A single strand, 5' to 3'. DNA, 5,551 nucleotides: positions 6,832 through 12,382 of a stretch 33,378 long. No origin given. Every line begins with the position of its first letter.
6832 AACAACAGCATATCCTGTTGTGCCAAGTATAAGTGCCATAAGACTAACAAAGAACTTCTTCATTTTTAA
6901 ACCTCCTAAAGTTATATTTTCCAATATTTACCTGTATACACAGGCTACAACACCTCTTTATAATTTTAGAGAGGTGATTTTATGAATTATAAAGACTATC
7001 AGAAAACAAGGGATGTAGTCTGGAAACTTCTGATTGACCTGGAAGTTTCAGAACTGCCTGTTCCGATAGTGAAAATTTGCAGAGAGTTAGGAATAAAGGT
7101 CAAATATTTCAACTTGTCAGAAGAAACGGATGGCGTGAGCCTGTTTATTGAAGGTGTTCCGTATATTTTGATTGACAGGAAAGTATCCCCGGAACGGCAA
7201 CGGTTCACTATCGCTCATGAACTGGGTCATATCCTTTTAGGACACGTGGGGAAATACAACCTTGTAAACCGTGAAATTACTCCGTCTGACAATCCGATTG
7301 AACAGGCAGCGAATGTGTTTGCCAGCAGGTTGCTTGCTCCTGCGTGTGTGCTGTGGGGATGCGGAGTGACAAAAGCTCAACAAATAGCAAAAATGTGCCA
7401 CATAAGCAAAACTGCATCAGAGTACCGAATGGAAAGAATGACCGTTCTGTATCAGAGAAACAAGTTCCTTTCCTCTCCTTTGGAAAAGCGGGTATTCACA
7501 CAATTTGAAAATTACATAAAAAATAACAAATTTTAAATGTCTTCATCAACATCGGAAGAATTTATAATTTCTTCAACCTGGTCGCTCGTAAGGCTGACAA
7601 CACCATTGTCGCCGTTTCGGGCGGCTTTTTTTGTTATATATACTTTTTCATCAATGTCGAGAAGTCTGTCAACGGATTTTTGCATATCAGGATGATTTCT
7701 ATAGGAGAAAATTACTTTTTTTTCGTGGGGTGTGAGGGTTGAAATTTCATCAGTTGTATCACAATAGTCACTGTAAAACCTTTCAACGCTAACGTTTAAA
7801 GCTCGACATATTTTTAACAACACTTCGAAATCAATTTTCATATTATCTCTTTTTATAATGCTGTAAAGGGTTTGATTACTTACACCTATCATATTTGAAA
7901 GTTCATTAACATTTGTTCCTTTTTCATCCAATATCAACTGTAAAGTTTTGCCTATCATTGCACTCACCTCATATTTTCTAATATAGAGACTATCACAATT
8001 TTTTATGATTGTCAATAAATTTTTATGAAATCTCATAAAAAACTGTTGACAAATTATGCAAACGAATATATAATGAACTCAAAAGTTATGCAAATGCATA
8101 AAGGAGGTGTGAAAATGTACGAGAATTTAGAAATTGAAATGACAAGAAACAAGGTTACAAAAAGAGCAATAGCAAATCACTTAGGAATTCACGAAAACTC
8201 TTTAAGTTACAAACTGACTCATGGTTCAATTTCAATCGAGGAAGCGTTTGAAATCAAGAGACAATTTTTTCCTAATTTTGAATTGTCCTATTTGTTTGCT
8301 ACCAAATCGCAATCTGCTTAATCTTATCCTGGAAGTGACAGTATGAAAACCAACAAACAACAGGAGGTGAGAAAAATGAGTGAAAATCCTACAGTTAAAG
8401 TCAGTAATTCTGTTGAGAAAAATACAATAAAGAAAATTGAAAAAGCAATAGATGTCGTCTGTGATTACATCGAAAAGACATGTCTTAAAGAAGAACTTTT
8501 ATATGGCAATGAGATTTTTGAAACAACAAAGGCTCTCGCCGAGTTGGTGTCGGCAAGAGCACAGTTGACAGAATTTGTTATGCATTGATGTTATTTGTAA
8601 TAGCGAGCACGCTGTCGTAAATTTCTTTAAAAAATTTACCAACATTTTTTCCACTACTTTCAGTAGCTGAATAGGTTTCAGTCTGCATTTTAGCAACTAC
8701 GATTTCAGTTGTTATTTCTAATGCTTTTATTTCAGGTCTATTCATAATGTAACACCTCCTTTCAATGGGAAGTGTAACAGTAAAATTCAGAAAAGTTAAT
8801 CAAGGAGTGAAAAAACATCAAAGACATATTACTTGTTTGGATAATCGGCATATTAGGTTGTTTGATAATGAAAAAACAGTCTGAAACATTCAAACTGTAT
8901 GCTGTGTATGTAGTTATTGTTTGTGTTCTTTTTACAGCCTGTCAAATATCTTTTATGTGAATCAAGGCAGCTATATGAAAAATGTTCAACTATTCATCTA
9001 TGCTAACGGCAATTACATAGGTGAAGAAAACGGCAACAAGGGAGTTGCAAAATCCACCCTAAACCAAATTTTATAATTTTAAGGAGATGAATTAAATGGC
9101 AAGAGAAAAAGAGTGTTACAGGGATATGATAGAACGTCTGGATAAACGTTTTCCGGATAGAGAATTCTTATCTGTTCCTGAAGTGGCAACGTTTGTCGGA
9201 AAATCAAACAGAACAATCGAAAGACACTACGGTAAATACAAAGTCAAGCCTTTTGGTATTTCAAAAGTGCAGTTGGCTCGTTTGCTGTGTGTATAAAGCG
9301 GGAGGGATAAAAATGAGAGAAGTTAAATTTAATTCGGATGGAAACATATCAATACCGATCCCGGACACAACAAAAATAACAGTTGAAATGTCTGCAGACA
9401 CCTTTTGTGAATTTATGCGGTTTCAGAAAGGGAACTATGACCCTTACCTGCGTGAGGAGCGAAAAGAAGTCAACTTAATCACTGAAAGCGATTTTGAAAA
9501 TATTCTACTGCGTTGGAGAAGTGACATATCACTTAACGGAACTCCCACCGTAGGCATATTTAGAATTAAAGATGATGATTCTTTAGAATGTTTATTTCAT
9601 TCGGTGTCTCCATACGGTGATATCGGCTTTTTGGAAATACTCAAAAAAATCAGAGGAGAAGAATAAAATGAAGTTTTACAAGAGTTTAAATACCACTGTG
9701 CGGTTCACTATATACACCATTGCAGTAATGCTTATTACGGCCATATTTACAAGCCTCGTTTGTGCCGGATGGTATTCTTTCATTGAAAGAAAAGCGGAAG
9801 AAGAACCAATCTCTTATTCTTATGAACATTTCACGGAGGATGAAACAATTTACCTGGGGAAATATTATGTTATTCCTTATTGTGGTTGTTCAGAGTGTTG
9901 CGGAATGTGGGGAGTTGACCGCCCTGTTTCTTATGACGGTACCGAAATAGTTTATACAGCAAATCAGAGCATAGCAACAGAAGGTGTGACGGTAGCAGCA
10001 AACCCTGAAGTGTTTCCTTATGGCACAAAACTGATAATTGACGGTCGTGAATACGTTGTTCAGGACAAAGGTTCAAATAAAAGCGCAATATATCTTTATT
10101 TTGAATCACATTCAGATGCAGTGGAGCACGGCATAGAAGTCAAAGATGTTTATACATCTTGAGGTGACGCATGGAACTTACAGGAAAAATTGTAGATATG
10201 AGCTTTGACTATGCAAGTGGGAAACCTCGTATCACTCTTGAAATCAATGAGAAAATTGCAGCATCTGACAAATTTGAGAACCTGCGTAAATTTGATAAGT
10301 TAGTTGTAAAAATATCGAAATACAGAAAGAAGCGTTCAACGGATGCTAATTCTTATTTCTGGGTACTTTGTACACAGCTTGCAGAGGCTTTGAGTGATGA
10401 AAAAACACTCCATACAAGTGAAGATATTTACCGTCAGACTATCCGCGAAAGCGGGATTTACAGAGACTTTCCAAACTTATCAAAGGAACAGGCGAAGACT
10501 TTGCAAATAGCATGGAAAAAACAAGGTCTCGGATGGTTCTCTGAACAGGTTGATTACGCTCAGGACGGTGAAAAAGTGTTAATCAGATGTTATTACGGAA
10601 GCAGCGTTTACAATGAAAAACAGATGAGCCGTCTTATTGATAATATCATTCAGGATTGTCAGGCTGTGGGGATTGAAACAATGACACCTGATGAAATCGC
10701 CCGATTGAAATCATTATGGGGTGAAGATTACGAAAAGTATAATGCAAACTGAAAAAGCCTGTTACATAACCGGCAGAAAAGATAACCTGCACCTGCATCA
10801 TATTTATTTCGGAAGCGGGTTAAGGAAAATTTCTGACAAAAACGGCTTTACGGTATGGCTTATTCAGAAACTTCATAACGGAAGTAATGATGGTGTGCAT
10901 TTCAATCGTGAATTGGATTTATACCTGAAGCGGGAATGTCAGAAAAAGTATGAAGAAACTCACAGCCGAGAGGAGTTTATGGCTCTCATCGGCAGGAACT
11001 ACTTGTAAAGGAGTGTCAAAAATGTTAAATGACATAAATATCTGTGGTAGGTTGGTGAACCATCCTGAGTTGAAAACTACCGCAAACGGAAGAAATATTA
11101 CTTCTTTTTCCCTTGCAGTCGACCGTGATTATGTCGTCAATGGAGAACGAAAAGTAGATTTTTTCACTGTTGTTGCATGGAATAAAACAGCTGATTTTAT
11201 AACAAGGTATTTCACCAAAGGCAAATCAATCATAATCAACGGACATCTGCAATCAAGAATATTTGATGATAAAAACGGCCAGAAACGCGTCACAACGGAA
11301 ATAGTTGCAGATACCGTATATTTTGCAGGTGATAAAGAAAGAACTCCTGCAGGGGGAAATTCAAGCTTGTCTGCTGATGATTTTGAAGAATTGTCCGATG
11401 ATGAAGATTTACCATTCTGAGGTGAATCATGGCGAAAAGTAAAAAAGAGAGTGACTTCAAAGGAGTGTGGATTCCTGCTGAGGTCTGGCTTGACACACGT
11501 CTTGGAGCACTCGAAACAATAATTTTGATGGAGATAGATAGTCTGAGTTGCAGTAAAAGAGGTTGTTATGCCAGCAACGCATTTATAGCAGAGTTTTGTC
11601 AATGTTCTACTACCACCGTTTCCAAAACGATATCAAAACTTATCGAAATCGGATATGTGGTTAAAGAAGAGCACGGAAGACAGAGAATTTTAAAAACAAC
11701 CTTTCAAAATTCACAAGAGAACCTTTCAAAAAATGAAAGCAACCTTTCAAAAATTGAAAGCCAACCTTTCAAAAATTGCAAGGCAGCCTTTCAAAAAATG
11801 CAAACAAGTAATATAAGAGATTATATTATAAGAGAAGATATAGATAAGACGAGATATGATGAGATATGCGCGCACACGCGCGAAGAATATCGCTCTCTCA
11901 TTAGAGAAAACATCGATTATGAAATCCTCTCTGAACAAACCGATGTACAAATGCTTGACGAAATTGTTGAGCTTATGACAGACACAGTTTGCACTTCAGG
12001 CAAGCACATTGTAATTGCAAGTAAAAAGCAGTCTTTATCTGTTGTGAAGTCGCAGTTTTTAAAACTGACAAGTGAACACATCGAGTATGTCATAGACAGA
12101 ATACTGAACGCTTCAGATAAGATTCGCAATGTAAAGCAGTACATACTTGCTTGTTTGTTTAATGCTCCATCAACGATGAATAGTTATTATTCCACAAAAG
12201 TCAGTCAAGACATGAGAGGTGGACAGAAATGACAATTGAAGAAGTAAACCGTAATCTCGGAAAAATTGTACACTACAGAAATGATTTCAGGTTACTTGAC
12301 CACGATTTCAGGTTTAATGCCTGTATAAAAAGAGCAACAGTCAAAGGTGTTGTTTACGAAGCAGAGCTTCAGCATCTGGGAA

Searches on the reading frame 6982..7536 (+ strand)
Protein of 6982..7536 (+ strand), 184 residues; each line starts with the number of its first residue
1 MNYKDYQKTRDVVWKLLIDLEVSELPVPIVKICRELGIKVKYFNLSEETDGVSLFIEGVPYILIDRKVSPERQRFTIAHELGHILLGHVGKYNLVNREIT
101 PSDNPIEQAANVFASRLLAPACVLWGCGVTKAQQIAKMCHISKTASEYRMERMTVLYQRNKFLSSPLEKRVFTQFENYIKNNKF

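Call 53: search_protein_families(library=pfam, proteins=[window:6982-7536:+], max_evalue=0.001)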
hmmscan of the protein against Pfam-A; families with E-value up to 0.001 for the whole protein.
window:6982-7536:+ (184 aa): 1 family
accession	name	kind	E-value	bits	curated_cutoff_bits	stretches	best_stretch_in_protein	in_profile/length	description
PF06114.19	Peptidase_M78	-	8.5e-17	61.6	22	1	33-125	1-93/123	IrrE N-terminal-like domain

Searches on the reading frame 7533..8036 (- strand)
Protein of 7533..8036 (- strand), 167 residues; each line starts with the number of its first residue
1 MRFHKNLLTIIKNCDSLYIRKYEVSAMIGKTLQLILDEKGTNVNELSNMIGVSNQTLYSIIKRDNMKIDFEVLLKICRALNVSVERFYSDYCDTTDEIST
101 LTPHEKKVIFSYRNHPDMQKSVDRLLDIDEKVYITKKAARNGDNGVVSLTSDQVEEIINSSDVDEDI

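Call 53: search_protein_families(library=pfam, proteins=[window:7533-8036:-], max_evalue=0.001)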
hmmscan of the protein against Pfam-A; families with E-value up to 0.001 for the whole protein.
window:7533-8036:- (167 aa): 3 families
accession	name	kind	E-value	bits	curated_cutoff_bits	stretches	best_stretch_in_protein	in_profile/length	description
PF13443.12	HTH_26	-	7.8e-11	42.5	22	1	32-85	2-55/63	Cro/C1-type HTH DNA-binding domain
PF01381.28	HTH_3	-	4.4e-08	33.5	23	1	34-85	3-53/55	Helix-turn-helix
PF12844.13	HTH_19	-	6.7e-06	26.4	30.2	1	29-87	1-58/64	Helix-turn-helix domain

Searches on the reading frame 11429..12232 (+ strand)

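Call 53: search_protein_families(library=pfam, proteins=[window:11429-12232:+], max_evalue=0.001)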
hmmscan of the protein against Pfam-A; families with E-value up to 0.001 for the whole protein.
window:11429-12232:+ (267 aa): 3 families
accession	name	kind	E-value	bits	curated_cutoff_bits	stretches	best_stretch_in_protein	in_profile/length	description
PF19481.4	DUF6017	-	9.5e-38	130.1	27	1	148-265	29-148/148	Family of unknown function (DUF6017)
PF13730.12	HTH_36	-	2.6e-09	37.2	25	1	24-77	2-55/55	Helix-turn-helix domain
PF01325.25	Fe_dep_repress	-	0.00036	21.1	26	0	45-80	20-55/60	Iron dependent repressor, N-terminal DNA binding domain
